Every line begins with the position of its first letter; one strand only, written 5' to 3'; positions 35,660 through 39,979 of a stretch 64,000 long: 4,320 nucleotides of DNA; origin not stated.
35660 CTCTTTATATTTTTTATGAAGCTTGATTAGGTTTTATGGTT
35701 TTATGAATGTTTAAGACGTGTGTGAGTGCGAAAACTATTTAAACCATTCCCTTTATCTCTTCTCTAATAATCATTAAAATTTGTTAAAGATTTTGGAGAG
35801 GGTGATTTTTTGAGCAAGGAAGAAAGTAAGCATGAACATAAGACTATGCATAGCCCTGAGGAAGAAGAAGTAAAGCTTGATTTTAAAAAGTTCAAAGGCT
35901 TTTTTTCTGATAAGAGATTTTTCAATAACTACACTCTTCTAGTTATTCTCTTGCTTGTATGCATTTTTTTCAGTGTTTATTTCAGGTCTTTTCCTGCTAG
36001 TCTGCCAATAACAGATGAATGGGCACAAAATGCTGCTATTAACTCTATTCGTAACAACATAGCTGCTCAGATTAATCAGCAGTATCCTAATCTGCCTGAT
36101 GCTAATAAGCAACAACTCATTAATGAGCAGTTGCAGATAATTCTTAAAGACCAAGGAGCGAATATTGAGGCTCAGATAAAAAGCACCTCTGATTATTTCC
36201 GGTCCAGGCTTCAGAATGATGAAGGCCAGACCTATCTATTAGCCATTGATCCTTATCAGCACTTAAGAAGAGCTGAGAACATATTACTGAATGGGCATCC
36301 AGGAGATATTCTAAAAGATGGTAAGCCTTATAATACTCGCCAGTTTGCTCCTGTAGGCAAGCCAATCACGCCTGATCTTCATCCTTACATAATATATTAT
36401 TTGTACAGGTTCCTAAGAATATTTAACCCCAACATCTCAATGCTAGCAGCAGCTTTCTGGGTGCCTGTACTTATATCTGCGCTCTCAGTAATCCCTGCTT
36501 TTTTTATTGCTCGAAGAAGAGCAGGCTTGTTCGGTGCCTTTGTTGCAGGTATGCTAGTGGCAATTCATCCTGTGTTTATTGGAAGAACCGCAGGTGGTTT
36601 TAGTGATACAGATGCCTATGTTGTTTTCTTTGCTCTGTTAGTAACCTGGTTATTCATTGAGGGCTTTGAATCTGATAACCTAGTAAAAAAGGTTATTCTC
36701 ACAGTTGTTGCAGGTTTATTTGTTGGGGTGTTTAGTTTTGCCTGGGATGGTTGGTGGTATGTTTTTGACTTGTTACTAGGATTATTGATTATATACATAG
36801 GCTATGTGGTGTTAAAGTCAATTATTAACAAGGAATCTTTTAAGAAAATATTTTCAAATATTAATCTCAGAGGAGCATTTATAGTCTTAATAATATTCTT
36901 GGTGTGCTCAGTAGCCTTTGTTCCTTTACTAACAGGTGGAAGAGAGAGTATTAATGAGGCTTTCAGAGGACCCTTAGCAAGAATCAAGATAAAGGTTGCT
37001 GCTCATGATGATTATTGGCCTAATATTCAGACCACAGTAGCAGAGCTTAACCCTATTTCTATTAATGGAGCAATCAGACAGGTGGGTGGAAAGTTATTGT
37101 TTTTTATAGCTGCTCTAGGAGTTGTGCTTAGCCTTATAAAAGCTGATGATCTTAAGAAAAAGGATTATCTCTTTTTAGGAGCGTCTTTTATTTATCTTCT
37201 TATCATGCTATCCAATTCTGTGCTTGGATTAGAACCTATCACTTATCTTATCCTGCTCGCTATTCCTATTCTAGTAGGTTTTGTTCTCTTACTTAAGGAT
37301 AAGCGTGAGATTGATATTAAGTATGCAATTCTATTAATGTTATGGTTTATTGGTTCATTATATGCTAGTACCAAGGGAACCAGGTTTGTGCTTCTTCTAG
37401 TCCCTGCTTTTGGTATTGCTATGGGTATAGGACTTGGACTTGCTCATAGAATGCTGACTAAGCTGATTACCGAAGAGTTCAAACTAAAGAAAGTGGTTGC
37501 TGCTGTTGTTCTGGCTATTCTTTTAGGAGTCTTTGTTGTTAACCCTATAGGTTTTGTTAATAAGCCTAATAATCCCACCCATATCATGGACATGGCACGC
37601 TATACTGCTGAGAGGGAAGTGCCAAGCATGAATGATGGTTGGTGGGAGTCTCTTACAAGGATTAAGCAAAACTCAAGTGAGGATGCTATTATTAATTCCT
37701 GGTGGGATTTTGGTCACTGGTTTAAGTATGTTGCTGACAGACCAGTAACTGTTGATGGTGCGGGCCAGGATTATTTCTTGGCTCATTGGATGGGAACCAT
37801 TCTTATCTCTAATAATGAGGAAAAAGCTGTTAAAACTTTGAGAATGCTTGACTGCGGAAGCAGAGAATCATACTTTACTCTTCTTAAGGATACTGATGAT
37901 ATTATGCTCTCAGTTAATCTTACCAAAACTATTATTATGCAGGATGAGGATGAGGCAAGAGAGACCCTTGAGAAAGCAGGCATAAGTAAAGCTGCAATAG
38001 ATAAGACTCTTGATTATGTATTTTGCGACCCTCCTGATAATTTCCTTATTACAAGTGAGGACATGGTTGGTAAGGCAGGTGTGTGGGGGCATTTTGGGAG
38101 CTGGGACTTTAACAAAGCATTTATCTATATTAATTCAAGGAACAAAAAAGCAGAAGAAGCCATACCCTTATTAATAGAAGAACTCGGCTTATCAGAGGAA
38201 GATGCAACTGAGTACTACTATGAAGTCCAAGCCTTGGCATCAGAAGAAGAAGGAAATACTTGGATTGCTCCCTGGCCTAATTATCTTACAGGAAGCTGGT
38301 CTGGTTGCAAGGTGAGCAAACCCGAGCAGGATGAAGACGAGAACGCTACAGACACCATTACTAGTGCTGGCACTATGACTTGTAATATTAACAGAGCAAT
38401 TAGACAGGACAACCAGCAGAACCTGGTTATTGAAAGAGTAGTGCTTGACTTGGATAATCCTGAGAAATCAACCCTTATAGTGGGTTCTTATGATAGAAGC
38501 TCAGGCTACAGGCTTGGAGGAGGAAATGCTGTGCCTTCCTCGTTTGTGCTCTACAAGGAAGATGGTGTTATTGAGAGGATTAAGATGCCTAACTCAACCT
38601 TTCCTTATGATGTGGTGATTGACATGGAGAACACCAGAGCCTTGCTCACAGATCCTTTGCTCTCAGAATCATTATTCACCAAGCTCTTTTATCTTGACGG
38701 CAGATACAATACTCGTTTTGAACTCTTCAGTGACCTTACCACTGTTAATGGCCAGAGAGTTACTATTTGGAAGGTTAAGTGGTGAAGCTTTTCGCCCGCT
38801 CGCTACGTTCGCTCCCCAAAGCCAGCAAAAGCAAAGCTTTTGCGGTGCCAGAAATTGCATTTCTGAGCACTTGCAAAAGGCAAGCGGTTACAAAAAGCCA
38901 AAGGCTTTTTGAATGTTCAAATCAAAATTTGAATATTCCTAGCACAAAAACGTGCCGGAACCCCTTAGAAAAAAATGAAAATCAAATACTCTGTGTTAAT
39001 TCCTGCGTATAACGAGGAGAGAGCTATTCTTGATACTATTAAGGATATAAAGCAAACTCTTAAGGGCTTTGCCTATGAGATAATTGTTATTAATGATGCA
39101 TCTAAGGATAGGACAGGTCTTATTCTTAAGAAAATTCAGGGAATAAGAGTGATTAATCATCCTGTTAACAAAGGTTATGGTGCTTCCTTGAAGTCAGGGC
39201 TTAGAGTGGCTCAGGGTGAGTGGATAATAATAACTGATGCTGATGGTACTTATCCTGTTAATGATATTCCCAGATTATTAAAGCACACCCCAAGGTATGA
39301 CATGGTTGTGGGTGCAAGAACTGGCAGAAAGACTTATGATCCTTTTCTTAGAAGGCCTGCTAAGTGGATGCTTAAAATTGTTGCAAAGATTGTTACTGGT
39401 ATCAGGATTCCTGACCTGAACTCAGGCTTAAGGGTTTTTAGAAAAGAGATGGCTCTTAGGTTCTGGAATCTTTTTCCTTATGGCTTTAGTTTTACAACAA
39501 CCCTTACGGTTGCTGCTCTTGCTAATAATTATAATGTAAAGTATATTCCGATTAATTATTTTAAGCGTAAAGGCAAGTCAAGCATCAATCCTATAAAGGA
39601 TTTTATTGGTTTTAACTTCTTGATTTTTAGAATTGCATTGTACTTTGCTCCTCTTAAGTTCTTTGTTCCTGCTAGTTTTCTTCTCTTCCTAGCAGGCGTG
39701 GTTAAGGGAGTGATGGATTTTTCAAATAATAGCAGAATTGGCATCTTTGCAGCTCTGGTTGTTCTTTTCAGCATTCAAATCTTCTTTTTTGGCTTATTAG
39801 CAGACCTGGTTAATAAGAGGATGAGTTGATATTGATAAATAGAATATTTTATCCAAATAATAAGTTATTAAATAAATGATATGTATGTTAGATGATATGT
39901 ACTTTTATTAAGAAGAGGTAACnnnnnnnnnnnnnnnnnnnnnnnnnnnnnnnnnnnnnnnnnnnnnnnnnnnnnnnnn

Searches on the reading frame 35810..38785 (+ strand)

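Call 61: search_protein_families(library=pfam, max_evalue=0.00001, proteins=[window:35810-38785:+])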
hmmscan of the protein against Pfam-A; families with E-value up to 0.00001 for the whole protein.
window:35810-38785:+ (991 aa): 1 family
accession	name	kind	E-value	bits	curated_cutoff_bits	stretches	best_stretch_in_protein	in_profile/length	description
PF02516.20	STT3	-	7.3e-43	148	24.5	1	136-575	22-401/405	Oligosaccharyl transferase STT3, N-terminal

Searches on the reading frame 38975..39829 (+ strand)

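Call 61: search_protein_families(library=pfam, max_evalue=0.00001, proteins=[window:38975-39829:+])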
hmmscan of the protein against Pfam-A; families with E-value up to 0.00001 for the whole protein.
window:38975-39829:+ (284 aa): 1 family
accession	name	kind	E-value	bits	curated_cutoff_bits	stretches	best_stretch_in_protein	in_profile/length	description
PF00535.33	Glycos_transf_2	-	1.6e-31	109.9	23.3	1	6-159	1-163/168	Glycosyl transferase family 2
